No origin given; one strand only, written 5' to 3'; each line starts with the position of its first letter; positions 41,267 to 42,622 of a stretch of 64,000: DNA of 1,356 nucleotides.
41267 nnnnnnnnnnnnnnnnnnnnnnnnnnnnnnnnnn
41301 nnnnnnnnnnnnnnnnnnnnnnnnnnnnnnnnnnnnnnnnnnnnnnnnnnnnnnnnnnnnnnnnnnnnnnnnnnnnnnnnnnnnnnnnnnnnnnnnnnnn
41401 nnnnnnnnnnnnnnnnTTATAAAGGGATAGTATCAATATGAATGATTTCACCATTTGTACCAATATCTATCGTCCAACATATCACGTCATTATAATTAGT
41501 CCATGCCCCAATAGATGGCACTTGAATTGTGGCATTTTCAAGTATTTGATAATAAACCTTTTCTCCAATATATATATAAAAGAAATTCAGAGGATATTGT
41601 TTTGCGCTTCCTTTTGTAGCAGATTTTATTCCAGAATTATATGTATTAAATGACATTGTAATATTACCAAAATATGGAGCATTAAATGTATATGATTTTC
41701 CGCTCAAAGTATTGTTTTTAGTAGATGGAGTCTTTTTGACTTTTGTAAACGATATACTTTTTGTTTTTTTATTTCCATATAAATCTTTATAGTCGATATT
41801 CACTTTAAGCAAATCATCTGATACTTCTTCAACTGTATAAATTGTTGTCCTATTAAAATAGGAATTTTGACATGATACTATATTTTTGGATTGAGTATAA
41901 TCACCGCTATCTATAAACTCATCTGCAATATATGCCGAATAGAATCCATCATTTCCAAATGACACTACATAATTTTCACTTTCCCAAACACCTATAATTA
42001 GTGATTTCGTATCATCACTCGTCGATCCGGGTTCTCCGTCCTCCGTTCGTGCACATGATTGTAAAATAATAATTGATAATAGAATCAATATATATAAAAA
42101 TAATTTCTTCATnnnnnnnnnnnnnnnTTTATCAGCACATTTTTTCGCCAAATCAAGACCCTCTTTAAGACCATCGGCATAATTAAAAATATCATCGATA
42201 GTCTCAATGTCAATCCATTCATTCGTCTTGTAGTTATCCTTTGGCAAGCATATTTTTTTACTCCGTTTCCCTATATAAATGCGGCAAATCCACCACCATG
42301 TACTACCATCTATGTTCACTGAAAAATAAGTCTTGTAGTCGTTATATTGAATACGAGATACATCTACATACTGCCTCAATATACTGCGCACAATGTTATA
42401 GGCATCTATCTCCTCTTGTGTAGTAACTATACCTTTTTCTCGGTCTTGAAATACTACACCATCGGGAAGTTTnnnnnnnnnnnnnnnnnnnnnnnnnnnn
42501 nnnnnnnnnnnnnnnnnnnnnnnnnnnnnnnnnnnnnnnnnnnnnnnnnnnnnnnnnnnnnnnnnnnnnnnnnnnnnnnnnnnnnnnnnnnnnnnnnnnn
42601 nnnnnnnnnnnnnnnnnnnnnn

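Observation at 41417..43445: Reverse-strand two-gene moron (PD-(D/E)xK HsdR-N-like protein plus lipoprotein) inserted between the tail chaperone and the tape measure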

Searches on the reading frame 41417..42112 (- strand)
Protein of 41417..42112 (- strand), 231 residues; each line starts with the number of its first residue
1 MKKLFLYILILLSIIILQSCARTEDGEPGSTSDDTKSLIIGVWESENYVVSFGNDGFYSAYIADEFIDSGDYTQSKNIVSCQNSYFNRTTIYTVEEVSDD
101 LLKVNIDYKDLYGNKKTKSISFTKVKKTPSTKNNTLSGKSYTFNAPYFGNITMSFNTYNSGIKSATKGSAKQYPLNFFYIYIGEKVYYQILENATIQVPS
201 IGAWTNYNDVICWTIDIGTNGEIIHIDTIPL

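Call 3: search_protein_families(library=pfam, proteins=[window:41417-42112:-], max_evalue=0.1)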
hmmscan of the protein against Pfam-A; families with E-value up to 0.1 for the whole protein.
window:41417-42112:- (231 aa): 1 family
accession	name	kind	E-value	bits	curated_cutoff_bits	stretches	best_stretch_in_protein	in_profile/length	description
PF14659.12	Phage_int_SAM_3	-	0.067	13.9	22.6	0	123-154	10-43/58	Phage integrase, N-terminal SAM-like domain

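Call 4: search_protein_families(library=padloc, proteins=[window:41417-42112:-], max_evalue=1)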
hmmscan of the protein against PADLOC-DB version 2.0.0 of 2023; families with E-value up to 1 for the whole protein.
window:41417-42112:- (231 aa): 0 families

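Call 5: search_protein_families(library=phrogs, proteins=[window:41417-42112:-], max_evalue=0.01)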
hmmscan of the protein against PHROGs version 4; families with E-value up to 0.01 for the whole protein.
window:41417-42112:- (231 aa): 0 families

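Call 6: search_protein_families(library=ncbifam, proteins=[window:41417-42112:-], max_evalue=0.1)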
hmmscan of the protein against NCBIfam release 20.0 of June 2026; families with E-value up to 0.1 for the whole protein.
window:41417-42112:- (231 aa): 5 families
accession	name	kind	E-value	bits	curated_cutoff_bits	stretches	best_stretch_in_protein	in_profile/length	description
NF043010.1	Cyt554_Nsmonas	equivalog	0.0033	16.8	400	1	69-145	74-155/238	cytochrome c-550 CycA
NF041251.2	omp10_alpha_prot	equivalog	0.0056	16.4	100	1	2-80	2-85/124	outer membrane lipoprotein Omp10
NF053773.1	BSAP5i_fam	equivalog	0.0065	16.5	150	1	1-124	1-114/135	BSAP-5i family immunity protein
NF045925.1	3-sucCA_synth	equivalog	0.058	11.8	800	1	94-179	328-413/498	3-succinylated cholic acid synthase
TIGR01365.1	serC_2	equivalog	0.072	12.2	448.2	0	176-219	217-260/374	phosphoserine transaminase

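Call 9: search_dna_similar(query=window:41417-42112:-, collection=phages, mode=protein, max_rows=40, max_evalue=0.01)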
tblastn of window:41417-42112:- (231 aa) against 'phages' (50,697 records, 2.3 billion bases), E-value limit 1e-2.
No match.

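Call 17: find_homologous_proteins(query=window:41417-42112:-, max_evalue=0.001)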
Query window:41417-42112:- (231 aa): 50 proteins with E <= 0.001 among 214 candidates.
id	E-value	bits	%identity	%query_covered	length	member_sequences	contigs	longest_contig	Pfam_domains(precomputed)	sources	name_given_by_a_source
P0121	5.2e-148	509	100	100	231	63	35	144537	-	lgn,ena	-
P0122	2.1e-78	281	55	99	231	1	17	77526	-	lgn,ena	-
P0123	7.2e-78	280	57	99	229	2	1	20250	-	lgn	-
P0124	1.0e-77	279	99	55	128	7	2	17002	-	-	-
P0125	4.1e-77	277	56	99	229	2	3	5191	-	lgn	-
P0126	1.2e-75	272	57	99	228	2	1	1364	-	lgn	-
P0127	1.3e-75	272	54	100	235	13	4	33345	-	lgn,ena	-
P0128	7.3e-75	270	54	100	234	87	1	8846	-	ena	-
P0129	1.1e-74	269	62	84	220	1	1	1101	-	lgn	-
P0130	1.7e-74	269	56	97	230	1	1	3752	-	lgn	-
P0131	2.3e-74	268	53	100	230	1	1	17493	-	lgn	-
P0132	5.2e-74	267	55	100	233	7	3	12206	-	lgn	-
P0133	6.0e-74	267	54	92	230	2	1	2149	-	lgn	-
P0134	1.1e-73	266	55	98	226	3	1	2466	-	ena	-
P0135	1.7e-73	265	52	100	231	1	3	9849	-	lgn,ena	-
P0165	3.9e-55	205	44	98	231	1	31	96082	-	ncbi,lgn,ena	-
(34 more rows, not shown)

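Call 18: find_encoding_contigs(protein=P0122, flank=8000, max_places=4)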
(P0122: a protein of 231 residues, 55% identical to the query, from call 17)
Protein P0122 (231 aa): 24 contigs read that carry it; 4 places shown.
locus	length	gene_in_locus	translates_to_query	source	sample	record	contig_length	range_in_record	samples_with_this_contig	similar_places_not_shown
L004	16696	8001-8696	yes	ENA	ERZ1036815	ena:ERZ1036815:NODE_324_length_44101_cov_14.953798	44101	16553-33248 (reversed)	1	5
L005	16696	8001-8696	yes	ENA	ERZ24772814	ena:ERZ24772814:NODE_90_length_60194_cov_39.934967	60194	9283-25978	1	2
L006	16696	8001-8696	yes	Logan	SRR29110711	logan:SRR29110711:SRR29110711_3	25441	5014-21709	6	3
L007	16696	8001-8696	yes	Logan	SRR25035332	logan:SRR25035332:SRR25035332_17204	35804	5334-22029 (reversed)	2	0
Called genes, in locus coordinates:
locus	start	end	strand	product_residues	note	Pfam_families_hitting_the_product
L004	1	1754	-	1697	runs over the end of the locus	PF01391:Collagen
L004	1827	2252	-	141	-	-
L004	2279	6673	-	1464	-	PF20155:TMP_3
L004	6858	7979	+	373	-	PF13588:HSDR_N_2, PF04313:HSDR_N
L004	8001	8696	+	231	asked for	-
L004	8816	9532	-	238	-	-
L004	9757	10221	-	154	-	-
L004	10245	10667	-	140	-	-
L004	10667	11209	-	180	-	-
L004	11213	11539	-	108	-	-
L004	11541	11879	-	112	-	-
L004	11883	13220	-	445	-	-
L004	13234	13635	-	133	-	-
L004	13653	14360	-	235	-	-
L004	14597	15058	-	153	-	-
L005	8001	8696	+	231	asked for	-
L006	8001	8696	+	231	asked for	-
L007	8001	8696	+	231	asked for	-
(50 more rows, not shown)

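Call 19: find_encoding_contigs(protein=P0165, flank=8000, max_places=4)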
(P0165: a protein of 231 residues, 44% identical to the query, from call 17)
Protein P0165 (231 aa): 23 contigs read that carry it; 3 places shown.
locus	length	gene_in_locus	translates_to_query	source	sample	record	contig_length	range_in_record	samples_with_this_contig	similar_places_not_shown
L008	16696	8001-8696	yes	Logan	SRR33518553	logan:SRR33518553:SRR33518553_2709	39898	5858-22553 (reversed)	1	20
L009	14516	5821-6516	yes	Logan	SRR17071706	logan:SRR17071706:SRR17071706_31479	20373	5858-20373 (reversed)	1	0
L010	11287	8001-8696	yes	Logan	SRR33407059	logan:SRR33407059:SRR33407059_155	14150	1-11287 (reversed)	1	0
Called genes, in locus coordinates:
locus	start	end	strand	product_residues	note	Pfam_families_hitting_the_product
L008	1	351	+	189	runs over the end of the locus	-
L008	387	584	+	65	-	-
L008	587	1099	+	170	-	PF18451:CdiA_C (faint)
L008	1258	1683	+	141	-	-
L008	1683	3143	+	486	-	-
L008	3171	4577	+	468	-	PF05133:SPP1_portal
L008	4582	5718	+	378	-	-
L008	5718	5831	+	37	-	-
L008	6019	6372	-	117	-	-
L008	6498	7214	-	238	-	PF02498:Bro-N, PF02954:HTH_8 (faint), PF03374:ANT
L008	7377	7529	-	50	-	-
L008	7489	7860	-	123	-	-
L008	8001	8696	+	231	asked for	-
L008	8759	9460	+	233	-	-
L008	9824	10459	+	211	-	-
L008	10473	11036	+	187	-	-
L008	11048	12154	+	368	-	PF03864:Phage_cap_E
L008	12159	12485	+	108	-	PF20449:DUF6706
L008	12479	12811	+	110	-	-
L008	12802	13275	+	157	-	-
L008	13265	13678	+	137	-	-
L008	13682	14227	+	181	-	-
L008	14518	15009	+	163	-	-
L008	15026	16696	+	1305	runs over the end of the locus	-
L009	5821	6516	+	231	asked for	-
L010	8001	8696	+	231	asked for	-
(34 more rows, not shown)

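Call 41: search_protein_families(library=pfam, proteins=[L008:8759-9460:+], max_evalue=0.05)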
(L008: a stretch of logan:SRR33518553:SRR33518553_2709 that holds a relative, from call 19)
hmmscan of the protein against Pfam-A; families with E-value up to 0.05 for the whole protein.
L008:8759-9460:+ (233 aa): 3 families
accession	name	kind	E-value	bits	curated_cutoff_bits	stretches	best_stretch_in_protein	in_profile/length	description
PF02368.24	Big_2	-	3.2e-05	24.2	22.8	1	47-93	33-79/79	Bacterial Ig-like domain (group 2)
PF22359.2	Big-like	-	3.7e-05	24.3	27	1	61-93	14-46/48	Bacterial Ig-like domain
PF14900.11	DUF4493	-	0.024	14.9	27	1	61-101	74-113/226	Domain of unknown function (DUF4493)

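Call 42: search_protein_families(library=padloc, proteins=[L008:8759-9460:+], max_evalue=0.05)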
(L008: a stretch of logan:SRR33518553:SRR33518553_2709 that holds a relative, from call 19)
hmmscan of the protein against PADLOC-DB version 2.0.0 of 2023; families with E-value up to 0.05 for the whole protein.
L008:8759-9460:+ (233 aa): 1 family
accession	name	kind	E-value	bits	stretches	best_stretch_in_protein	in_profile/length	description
PDLC01550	Csx23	-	0.018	13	1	82-137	16-73/102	CAS-III-D; associated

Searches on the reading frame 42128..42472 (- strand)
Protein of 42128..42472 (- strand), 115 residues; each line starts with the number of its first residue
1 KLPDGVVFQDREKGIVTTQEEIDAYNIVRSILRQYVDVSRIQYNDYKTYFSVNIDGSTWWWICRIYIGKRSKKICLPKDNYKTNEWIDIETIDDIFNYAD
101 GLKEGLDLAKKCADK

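Call 88: search_protein_representatives(protein=window:42128-42472:-)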
Query: 115 residues. Proteins with E-value up to 0.001 (for the whole library): 909; up to 1e-10: 155; up to 1e-30: 3. The best 150 are listed.
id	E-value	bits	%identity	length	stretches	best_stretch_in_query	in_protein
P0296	2.2e-43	163.5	65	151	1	1-110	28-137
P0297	8.0e-43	161.7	66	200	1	1-112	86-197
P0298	1.1e-31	125.8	60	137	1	2-107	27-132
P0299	1.9e-29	118.6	49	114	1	10-112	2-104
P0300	2.2e-29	118.4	50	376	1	4-114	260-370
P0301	1.0e-26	109.7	50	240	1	2-111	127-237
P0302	3.3e-23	98.4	61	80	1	32-109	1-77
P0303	6.9e-23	97.4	100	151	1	1-50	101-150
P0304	1.3e-22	96.5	53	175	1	15-107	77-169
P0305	2.1e-21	92.6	78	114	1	2-59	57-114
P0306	2.9e-20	88.9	56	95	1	1-73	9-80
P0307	5.5e-20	88.0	51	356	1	11-105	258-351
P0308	2.8e-18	82.5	51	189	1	23-110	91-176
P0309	1.7e-17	79.9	36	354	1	4-110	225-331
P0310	2.6e-17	79.4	51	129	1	1-78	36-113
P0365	1.5e-12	64.0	41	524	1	12-102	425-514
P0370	1.7e-12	63.8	42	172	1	11-103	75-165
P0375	3.6e-12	62.8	40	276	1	2-104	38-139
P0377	3.9e-12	62.7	44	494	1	13-107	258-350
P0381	4.6e-12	62.5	38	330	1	12-105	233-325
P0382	4.8e-12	62.4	37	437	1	12-102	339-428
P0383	4.9e-12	62.4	38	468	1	10-105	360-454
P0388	6.4e-12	62.0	40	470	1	4-103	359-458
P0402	1.4e-11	60.9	36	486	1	9-109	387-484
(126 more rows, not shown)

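Call 90: search_protein_families(library=pfam, proteins=[P0382, P0383, P0388, P0365, P0402, P0377, P0381, P0375, P0304, P0370], max_evalue=0.01)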
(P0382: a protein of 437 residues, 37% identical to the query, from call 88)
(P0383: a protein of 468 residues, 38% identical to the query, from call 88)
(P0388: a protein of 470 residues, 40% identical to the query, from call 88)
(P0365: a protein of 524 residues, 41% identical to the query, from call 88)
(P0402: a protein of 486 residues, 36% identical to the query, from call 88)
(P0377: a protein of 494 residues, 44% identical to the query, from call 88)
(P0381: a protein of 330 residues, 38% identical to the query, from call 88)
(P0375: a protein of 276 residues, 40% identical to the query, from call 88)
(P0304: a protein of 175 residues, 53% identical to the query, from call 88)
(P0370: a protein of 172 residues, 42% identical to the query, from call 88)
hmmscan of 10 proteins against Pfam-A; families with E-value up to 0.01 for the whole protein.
P0382 (437 aa): 1 family
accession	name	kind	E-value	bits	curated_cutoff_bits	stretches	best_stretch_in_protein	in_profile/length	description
PF00515.34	TPR_1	-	0.00019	21.5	27.8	1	268-295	3-30/34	Tetratricopeptide repeat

P0383 (468 aa): 1 family
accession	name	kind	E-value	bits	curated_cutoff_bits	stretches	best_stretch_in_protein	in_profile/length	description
PF13391.12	HNH_2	-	0.00063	20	21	1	246-295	1-60/66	HNH endonuclease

P0388 (470 aa): 1 family
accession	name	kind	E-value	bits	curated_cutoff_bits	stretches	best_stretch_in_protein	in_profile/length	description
PF14020.11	DUF4236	-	4.3e-20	72.4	27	1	4-56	2-55/55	Protein of unknown function (DUF4236)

P0365 (524 aa): 4 families
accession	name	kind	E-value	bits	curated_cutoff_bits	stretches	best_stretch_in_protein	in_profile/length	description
PF04313.20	HSDR_N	-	2.6e-12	47.5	25.1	1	257-320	124-196/198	Type I restriction enzyme R protein N terminus (HSDR_N)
PF13588.12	HSDR_N_2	-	7.3e-09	36.1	25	1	242-319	21-100/110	Type I restriction enzyme R protein N terminus (HSDR_N)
PF02342.23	TerD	-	4.2e-08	33.3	25.3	1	3-154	4-182/187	TerD domain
PF13366.12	PDDEXK_3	-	0.00051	20.8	22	1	232-307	35-105/117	PD-(D/E)XK nuclease superfamily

P0402 (486 aa): 2 families
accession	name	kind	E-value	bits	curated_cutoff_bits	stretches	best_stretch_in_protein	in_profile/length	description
PF04313.20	HSDR_N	-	2.2e-13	51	25.1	1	185-250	125-197/198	Type I restriction enzyme R protein N terminus (HSDR_N)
PF13588.12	HSDR_N_2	-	2.2e-08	34.6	25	1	155-248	10-100/110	Type I restriction enzyme R protein N terminus (HSDR_N)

P0377 (494 aa): 3 families
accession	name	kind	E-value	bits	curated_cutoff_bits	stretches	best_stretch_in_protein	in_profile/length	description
PF14088.11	DUF4268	-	9.3e-29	100.7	27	1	360-493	1-140/140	Domain of unknown function (DUF4268)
PF04313.20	HSDR_N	-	1.7e-09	38.3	25.1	1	45-124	110-194/198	Type I restriction enzyme R protein N terminus (HSDR_N)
PF13588.12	HSDR_N_2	-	7.7e-09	36.1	25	1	24-121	2-95/110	Type I restriction enzyme R protein N terminus (HSDR_N)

P0381 (330 aa): 3 families
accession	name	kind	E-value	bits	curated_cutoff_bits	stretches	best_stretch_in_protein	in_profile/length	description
PF00515.34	TPR_1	-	0.0018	18.5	27.8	1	158-185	3-30/34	Tetratricopeptide repeat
PF13176.12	TPR_7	-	0.0047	17.4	27.9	0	159-183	2-28/36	Tetratricopeptide repeat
PF07719.23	TPR_2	-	0.0086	16.6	27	0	160-185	5-30/34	Tetratricopeptide repeat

P0375 (276 aa): 1 family
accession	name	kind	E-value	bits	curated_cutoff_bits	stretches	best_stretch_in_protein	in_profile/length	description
PF03925.18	SeqA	-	2.5e-05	24.8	25.5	1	194-271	22-105/111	SeqA protein C-terminal domain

P0304 (175 aa): 1 family
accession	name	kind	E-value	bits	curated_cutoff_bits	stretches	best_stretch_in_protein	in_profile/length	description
PF09763.15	Sec3_CC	-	0.0033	17.7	27.1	1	27-85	18-76/133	Exocyst complex component Sec3, coiled-coil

P0370 (172 aa): 7 families
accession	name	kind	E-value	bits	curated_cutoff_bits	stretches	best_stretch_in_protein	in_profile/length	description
PF20720.3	nSTAND3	-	2.4e-05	24.5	27.2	1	13-62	18-64/155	Novel STAND NTPase 3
PF13604.12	AAA_30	-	0.001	19.3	27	1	16-45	22-51/191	AAA domain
PF13191.12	AAA_16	-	0.0029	18.6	32.6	1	15-52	27-62/167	AAA ATPase domain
PF13238.12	AAA_18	-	0.0034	18.3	29.4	1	16-70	2-44/128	AAA domain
PF09848.15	SLFN-g3_helicase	-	0.0038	17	24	0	15-41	4-32/354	Schlafen group 3, DNA/RNA helicase domain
PF00931.28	NB-ARC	-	0.006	16.3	23.5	1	15-63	21-70/248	NB-ARC domain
PF03266.21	NTPase_1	-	0.0073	16.6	23.9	0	14-48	1-35/168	NTPase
